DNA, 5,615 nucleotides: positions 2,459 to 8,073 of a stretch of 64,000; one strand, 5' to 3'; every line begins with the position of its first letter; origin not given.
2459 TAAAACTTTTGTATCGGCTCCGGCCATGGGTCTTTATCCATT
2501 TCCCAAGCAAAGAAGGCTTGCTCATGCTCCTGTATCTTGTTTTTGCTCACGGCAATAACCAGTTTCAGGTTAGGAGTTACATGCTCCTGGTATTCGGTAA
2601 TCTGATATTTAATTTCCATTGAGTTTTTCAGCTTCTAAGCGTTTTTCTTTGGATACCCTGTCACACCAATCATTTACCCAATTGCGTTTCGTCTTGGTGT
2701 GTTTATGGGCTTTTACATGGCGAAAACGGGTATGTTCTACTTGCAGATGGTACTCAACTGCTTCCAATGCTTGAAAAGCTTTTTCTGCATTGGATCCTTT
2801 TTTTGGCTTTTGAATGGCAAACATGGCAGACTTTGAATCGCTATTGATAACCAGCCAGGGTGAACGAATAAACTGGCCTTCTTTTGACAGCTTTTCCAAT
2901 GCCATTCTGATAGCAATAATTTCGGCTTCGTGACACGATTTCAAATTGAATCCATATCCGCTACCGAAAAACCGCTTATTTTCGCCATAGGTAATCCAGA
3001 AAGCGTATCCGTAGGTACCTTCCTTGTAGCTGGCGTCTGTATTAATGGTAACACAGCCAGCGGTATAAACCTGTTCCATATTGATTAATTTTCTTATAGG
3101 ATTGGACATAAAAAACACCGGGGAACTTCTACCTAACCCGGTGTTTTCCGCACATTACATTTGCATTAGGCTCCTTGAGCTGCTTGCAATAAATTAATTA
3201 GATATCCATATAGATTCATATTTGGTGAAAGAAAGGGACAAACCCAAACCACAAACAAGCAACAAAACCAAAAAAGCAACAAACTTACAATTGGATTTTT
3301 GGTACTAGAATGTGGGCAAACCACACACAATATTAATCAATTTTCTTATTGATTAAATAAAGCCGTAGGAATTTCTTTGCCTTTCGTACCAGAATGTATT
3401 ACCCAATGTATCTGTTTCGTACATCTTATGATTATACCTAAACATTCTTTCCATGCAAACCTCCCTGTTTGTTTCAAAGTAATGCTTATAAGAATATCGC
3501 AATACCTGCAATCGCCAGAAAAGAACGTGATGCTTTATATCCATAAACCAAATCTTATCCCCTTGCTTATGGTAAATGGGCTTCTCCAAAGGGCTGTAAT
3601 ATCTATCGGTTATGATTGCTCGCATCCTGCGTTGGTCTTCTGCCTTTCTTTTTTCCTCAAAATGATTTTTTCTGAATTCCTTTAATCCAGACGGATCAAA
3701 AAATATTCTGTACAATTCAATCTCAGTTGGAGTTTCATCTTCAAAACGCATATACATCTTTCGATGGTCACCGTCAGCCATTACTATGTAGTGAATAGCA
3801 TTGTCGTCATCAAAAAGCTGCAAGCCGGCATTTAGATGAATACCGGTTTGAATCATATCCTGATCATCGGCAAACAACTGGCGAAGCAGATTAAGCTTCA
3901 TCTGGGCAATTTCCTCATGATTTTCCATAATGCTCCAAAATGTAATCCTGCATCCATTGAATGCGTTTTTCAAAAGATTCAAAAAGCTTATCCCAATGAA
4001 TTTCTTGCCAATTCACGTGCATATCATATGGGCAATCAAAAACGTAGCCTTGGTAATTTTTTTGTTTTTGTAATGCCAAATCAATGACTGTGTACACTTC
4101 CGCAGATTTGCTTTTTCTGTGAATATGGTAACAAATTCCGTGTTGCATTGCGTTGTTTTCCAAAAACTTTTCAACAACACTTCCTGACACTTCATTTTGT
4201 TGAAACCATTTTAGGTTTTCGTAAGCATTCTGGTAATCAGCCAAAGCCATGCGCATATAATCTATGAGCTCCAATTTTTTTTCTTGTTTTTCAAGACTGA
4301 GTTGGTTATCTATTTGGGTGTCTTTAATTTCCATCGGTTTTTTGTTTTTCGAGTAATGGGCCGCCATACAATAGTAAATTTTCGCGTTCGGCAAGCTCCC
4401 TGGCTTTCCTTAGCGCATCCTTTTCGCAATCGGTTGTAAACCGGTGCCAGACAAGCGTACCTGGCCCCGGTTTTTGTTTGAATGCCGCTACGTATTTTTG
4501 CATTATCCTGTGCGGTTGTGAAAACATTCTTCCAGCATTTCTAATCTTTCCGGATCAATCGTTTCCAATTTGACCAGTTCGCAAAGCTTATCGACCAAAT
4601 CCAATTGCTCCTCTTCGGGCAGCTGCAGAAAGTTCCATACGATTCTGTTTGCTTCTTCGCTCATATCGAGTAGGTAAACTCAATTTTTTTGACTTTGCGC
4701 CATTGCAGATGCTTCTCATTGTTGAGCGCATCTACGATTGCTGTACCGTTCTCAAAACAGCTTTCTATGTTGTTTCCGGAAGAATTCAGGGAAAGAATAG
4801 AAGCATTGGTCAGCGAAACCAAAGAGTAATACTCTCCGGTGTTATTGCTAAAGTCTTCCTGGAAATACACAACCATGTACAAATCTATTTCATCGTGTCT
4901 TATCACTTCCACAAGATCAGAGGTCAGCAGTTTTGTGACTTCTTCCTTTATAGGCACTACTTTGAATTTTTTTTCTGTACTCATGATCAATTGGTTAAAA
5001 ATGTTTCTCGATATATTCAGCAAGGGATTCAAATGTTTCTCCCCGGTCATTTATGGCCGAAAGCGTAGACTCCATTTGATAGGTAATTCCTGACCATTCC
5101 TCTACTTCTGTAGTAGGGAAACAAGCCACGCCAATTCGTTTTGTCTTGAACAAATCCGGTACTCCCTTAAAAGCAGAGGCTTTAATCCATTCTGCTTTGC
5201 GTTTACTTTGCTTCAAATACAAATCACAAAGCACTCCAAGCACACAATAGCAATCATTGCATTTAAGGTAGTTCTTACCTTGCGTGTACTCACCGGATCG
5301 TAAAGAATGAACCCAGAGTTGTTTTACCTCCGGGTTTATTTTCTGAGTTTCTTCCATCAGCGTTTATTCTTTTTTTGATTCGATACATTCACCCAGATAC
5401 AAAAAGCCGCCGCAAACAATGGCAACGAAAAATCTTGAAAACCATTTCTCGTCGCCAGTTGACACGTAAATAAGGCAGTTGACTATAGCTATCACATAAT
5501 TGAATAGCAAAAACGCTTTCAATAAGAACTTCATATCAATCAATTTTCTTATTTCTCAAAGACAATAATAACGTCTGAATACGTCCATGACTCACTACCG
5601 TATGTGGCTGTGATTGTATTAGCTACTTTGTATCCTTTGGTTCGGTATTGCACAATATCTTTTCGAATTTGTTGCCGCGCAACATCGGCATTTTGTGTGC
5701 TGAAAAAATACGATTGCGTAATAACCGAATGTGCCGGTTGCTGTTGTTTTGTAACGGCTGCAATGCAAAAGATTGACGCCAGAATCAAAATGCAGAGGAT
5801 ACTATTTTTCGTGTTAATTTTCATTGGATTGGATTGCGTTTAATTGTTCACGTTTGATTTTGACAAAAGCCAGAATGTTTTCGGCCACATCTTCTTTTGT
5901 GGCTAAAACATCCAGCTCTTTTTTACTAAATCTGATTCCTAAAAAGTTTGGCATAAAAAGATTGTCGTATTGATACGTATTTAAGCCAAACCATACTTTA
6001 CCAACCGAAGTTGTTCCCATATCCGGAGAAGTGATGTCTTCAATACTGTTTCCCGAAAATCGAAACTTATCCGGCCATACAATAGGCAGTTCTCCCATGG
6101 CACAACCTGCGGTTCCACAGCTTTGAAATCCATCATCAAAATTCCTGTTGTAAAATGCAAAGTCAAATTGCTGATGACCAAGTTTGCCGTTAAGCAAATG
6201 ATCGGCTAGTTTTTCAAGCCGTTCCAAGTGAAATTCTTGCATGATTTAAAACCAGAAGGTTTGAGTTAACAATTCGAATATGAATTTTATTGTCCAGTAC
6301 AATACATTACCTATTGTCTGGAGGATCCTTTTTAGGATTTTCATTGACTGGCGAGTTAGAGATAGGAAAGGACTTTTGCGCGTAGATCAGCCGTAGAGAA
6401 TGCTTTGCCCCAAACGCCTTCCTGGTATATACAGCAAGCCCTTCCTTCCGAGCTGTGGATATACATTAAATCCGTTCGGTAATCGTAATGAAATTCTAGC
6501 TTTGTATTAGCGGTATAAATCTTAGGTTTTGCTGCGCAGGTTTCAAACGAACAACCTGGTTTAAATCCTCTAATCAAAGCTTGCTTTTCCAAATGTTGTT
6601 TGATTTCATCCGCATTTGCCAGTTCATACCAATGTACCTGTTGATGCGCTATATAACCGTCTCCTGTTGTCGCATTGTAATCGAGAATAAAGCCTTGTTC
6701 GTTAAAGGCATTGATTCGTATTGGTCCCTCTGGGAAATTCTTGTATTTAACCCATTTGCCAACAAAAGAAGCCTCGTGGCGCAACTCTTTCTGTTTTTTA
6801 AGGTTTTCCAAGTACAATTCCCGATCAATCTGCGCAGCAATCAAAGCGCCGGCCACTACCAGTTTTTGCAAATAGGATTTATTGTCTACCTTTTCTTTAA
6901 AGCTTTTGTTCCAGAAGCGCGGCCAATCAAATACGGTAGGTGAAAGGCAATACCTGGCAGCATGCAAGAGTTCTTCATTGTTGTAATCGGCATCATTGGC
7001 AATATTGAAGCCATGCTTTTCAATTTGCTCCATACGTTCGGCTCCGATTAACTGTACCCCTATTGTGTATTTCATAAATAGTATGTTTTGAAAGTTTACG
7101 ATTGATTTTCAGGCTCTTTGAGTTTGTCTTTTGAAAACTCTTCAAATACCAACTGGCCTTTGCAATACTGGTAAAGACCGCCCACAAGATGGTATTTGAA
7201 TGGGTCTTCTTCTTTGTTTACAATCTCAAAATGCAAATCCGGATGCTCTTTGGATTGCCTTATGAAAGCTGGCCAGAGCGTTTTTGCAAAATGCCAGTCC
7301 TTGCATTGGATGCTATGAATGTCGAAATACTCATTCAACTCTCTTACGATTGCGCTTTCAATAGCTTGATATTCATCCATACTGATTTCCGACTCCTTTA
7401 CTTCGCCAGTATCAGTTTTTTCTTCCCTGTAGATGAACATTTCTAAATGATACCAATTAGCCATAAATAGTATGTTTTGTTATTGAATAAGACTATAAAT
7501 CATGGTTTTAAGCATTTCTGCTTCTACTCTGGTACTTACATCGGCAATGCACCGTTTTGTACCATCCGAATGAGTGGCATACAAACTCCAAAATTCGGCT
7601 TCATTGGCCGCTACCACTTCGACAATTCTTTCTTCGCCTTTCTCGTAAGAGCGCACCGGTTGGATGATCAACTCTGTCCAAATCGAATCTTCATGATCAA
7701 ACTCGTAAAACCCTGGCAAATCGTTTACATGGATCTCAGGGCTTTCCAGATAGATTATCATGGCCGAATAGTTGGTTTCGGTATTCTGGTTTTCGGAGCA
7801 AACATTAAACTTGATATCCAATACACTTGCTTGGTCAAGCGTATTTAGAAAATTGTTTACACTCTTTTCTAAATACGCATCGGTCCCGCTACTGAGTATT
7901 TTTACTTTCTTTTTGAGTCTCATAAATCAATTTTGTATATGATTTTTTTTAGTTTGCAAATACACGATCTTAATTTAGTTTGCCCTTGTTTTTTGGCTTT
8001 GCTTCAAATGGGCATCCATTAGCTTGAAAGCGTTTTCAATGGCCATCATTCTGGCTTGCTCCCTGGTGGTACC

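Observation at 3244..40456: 16-nt motif heading minus-strand units, including the MTase island: candidate promoter for the injected RNAP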

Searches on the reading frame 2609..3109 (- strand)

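Call 35: search_protein_families(library=phrogs, proteins=[window:2609-3109:-], max_evalue=0.0001)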
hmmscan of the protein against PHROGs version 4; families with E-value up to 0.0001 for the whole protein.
window:2609-3109:- (166 aa): 1 family
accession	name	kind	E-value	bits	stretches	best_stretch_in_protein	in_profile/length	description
phrog_531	-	DNA, RNA and nucleotide metabolism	9.3e-16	59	1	19-162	75-229/285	Rnase H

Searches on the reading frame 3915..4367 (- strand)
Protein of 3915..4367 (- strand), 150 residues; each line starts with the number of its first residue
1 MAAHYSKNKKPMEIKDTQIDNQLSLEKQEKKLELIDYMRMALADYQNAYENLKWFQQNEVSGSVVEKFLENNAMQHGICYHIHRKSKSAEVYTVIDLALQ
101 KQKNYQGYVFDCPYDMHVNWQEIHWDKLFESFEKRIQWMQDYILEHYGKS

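Call 91: search_protein_families(library=pfam, proteins=[window:3915-4367:-], max_evalue=0.01)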
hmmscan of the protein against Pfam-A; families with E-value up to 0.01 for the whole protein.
window:3915-4367:- (150 aa): 1 family
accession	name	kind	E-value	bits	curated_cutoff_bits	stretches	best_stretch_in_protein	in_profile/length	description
PF06165.18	GH94_b-supersand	-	0.0038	17.2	23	1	8-97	106-186/251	Glycosyl hydrolase 94, supersandwich domain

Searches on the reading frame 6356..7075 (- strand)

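Call 35: search_protein_families(library=phrogs, proteins=[window:6356-7075:-], max_evalue=0.0001)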
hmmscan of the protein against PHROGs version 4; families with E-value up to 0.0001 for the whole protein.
window:6356-7075:- (239 aa): 2 families
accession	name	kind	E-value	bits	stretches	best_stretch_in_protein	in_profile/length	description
phrog_6628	-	unknown function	3.9e-06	26.7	1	10-85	583-661/685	-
phrog_9763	-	unknown function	7e-05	23.7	0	10-85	155-231/247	-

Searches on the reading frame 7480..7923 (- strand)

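Call 91: search_protein_families(library=pfam, proteins=[window:7480-7923:-], max_evalue=0.01)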
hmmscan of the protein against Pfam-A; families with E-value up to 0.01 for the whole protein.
window:7480-7923:- (147 aa): 1 family
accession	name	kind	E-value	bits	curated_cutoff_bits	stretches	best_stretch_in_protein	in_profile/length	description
PF10957.13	Spore_Cse60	-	2.9e-08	34.1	20.7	1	6-58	3-58/60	Sporulation protein Cse60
